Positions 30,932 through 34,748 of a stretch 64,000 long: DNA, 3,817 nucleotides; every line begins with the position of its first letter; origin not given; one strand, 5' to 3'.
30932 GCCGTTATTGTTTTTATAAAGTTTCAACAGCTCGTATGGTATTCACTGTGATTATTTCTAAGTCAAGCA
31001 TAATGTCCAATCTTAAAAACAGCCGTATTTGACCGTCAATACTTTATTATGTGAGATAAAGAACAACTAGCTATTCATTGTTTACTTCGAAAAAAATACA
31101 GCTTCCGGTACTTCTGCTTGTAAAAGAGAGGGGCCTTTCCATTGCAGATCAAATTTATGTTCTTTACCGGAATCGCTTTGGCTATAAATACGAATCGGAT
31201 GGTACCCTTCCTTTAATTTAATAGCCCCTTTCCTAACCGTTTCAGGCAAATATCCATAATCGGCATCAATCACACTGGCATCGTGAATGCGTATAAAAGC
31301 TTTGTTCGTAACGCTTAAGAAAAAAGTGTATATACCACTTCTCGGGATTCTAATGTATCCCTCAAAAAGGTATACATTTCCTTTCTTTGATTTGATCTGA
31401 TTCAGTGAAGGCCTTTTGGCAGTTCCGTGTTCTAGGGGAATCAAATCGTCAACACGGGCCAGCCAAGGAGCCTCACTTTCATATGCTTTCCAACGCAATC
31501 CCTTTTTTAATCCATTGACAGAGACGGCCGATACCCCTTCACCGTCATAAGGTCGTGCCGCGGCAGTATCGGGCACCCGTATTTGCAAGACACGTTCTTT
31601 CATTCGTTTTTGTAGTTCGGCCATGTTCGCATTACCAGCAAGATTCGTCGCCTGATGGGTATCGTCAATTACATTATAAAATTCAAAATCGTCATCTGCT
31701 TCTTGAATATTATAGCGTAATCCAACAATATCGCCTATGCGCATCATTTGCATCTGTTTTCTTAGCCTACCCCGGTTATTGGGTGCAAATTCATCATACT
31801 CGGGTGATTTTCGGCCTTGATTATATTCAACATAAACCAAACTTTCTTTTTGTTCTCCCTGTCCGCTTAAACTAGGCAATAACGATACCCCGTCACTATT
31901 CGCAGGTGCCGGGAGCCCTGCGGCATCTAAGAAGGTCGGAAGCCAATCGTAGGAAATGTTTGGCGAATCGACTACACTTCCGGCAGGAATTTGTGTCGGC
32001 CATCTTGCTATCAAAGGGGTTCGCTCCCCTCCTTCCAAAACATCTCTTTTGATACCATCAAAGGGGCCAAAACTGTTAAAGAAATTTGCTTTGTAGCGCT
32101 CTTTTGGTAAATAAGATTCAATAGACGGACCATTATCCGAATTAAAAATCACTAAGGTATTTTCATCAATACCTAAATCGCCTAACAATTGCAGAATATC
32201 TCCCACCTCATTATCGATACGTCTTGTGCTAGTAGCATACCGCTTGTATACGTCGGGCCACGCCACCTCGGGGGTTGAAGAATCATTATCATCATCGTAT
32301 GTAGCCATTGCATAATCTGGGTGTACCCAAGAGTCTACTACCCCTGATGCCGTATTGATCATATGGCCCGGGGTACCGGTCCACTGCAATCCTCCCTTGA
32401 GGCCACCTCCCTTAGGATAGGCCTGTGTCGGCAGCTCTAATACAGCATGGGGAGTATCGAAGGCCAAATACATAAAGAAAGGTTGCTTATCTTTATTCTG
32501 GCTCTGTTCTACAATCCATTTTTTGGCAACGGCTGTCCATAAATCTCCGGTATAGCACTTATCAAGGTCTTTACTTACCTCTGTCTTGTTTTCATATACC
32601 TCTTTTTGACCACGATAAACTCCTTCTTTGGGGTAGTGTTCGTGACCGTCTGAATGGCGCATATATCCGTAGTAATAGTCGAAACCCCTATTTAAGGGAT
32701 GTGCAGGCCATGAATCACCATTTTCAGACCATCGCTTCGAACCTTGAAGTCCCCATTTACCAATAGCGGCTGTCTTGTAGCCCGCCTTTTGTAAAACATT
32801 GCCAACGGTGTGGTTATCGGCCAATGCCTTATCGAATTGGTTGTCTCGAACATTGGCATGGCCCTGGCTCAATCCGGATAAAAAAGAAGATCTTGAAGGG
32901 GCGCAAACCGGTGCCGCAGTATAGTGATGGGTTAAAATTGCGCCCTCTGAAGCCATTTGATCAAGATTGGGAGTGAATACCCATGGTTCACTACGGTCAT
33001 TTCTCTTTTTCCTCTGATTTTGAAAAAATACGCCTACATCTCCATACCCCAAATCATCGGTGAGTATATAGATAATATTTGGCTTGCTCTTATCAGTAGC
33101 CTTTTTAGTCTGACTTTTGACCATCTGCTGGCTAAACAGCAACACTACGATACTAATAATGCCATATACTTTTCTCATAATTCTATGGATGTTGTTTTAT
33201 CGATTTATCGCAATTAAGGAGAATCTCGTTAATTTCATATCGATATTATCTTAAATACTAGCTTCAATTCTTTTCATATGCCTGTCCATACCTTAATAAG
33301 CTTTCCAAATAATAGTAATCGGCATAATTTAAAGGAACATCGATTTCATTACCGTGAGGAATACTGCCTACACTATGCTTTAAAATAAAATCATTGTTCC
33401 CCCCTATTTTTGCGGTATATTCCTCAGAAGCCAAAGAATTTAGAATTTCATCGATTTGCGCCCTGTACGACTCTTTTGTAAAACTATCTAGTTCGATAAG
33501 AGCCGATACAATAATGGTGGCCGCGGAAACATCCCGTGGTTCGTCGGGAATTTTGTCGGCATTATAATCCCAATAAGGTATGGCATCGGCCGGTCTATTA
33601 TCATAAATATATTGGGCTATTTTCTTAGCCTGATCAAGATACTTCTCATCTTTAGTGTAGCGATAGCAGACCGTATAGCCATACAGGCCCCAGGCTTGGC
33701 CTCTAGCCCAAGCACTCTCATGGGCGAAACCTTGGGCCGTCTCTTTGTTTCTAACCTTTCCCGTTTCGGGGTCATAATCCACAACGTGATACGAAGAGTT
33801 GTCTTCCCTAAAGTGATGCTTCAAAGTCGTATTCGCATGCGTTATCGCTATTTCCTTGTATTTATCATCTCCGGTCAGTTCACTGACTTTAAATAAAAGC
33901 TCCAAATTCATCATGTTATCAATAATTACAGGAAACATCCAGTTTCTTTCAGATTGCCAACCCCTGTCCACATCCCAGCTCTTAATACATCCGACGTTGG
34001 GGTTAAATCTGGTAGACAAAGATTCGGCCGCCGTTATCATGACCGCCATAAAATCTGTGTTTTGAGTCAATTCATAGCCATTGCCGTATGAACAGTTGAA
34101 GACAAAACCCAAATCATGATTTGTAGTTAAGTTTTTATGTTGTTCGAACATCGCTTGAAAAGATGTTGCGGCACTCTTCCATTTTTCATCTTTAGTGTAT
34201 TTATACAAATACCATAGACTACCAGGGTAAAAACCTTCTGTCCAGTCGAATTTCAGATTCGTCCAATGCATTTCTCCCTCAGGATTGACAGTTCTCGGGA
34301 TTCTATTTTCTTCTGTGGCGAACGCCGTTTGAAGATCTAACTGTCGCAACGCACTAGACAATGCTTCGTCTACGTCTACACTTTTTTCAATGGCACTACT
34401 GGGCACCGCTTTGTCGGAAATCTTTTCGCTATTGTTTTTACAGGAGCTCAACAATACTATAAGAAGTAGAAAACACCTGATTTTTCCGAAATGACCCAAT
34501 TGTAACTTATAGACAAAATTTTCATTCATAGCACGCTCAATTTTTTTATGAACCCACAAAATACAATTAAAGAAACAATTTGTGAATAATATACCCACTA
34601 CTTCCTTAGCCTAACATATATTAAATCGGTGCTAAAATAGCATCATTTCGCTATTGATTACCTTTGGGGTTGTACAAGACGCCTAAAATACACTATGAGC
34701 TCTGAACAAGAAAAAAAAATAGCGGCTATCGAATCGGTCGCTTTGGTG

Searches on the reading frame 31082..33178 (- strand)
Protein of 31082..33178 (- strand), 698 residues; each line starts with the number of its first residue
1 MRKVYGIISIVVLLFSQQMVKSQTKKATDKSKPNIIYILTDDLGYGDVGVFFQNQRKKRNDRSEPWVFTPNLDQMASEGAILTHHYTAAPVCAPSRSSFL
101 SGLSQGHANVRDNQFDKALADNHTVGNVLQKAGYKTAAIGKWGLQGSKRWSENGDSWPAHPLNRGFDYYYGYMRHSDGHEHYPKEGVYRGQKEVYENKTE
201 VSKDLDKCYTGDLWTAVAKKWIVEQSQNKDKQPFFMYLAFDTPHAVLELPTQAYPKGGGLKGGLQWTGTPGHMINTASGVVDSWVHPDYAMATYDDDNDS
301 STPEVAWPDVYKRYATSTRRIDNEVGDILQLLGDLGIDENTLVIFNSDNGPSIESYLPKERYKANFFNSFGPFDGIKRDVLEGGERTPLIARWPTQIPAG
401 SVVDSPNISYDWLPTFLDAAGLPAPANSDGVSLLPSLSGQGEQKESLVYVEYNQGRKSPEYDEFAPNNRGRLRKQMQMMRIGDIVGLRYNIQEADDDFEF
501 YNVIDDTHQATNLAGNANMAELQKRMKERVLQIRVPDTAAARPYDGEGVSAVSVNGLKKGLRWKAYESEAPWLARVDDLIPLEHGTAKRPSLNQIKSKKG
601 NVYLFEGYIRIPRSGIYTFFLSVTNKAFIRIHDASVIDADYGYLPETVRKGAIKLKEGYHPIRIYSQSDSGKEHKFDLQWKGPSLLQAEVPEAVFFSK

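Call 57: search_protein_families(library=pfam, proteins=[window:31082-33178:-], max_evalue=0.01)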
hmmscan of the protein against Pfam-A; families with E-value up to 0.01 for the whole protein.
window:31082-33178:- (698 aa): 4 families
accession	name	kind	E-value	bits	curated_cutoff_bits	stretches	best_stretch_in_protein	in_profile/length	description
PF00884.28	Sulfatase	-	1.7e-50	172.5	25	1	33-421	1-300/301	Sulfatase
PF16347.10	SGSH_C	-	1.7e-14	54.7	29.3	1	373-534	6-152/154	N-sulphoglucosamine sulphohydrolase, C-terminal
PF07691.17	PA14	-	2.6e-08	34.2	24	1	605-683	50-136/147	PA14 domain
PF01663.27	Phosphodiest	-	3.2e-07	30.7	23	1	68-351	19-221/342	Type I phosphodiesterase / nucleotide pyrophosphatase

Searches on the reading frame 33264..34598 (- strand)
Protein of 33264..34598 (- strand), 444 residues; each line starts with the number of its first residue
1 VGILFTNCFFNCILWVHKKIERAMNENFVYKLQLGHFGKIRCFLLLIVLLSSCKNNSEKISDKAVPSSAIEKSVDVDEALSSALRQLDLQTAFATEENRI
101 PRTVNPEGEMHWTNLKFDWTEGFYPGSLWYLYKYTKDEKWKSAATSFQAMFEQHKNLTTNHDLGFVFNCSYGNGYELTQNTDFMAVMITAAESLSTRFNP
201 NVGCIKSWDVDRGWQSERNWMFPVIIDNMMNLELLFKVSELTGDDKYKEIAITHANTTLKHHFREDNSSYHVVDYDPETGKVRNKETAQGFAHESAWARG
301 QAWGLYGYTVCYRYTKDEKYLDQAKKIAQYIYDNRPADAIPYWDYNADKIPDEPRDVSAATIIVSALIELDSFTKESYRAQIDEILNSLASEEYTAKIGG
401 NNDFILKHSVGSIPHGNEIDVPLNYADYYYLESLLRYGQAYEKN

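Call 57: search_protein_families(library=pfam, proteins=[window:33264-34598:-], max_evalue=0.01)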
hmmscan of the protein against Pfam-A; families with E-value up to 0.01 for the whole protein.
window:33264-34598:- (444 aa): 4 families
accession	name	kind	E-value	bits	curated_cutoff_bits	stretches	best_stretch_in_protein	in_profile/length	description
PF07470.19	Glyco_hydro_88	-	1.1e-11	44.7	26.6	1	113-430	23-326/352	Glycosyl Hydrolase Family 88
PF03663.20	Glyco_hydro_76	-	9.3e-07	29.1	25.9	1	226-332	154-252/366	Glycosyl hydrolase family 76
PF01532.26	Glyco_hydro_47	-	1e-05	25.1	22.9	0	175-295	91-216/455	Glycosyl hydrolase family 47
PF07944.18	Beta-AFase-like_GH127_cat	-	0.00061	19.3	24.9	1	230-335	180-262/376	Beta-L-arabinofuranosidase, GH127 catalytic domain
